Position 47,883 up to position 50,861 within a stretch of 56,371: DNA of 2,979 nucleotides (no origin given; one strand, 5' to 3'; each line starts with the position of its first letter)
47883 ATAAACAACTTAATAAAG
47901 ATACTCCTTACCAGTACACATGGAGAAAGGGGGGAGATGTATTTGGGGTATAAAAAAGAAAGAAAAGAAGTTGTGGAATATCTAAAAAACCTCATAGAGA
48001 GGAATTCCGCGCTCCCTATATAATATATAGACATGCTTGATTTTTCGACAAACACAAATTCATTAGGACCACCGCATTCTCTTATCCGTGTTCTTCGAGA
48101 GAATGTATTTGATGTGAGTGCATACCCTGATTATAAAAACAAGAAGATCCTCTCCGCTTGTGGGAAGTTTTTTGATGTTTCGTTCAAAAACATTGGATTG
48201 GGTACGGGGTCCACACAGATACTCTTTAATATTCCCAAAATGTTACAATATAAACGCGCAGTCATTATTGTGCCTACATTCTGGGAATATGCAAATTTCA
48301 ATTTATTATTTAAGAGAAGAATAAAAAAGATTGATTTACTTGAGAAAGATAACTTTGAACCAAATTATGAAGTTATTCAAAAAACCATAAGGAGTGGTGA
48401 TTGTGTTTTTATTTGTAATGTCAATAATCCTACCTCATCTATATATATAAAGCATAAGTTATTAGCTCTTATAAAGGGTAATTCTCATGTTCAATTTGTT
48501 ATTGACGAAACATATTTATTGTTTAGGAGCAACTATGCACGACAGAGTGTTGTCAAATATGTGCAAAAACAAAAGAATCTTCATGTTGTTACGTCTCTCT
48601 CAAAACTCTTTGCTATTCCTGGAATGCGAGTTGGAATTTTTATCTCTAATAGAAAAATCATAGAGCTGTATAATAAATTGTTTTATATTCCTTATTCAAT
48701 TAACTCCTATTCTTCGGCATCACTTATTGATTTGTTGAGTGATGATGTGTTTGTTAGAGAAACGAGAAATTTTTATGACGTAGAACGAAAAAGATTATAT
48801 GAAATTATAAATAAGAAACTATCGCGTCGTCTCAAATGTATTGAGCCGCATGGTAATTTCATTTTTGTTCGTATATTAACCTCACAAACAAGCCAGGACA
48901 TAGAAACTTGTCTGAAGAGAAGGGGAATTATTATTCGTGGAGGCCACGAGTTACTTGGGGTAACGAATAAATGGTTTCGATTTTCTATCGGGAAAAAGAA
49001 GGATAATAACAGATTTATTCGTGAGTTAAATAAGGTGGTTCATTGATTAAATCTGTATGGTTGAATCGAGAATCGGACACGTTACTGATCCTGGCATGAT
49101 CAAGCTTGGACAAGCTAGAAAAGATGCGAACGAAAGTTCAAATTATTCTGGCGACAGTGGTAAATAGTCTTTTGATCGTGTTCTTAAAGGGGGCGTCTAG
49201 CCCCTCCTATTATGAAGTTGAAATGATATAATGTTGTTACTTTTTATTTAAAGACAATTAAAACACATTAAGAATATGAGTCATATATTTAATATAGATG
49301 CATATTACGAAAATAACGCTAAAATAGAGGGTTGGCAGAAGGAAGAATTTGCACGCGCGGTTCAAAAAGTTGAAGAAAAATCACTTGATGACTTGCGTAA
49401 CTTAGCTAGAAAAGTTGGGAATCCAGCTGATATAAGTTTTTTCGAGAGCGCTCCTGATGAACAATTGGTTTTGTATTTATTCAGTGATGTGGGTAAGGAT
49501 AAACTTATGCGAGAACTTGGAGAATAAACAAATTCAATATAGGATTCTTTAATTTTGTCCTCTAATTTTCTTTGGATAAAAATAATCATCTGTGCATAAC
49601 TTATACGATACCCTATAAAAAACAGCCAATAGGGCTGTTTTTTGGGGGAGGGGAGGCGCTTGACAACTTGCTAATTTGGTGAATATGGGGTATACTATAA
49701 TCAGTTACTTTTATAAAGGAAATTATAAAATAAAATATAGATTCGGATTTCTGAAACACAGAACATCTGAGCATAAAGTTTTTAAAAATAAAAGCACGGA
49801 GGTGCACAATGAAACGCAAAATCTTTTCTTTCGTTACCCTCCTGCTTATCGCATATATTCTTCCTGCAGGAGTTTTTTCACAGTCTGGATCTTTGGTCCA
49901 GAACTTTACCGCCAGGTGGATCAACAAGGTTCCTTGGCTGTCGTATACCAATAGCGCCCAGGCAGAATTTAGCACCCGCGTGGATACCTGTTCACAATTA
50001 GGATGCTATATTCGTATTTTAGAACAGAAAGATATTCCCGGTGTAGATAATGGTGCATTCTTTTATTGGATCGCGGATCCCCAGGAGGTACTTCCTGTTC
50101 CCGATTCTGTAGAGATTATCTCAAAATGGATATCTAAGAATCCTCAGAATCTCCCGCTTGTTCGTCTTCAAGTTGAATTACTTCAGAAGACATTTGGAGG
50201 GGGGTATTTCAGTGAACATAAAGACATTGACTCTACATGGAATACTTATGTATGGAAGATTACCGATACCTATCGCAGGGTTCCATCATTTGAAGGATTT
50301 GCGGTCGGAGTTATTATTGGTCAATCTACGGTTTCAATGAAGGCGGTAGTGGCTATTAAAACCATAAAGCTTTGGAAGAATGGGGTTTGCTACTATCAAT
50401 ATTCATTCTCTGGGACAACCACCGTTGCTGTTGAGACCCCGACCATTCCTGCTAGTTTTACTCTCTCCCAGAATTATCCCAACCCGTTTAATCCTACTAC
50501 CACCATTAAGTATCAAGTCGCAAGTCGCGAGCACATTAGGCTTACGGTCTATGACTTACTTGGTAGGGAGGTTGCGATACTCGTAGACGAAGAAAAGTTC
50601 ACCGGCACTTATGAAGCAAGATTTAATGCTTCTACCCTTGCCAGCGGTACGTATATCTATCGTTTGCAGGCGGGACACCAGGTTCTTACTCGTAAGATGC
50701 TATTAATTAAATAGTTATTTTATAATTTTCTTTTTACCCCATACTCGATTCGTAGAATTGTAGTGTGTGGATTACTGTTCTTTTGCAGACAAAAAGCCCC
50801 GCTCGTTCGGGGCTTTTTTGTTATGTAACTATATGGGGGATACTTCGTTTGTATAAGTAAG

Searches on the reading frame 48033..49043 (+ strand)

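Call 88: search_protein_families(library=pfam, proteins=[window:48033-49043:+], max_evalue=0.0001)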
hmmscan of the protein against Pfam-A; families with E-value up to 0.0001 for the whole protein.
window:48033-49043:+ (337 aa): 1 family
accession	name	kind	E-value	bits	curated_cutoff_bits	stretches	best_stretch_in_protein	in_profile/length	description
PF00155.27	Aminotran_1_2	-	3.1e-31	109.3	19.7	1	2-330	4-359/361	Aminotransferase class I and II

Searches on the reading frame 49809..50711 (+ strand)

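Call 88: search_protein_families(library=pfam, proteins=[window:49809-50711:+], max_evalue=0.0001)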
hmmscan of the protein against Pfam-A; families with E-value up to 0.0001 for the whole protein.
window:49809-50711:+ (301 aa): 1 family
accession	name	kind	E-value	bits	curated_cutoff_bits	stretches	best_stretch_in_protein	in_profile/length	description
PF18962.6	Por_Secre_tail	-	5.8e-11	43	27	1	223-297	2-73/75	Secretion system C-terminal sorting domain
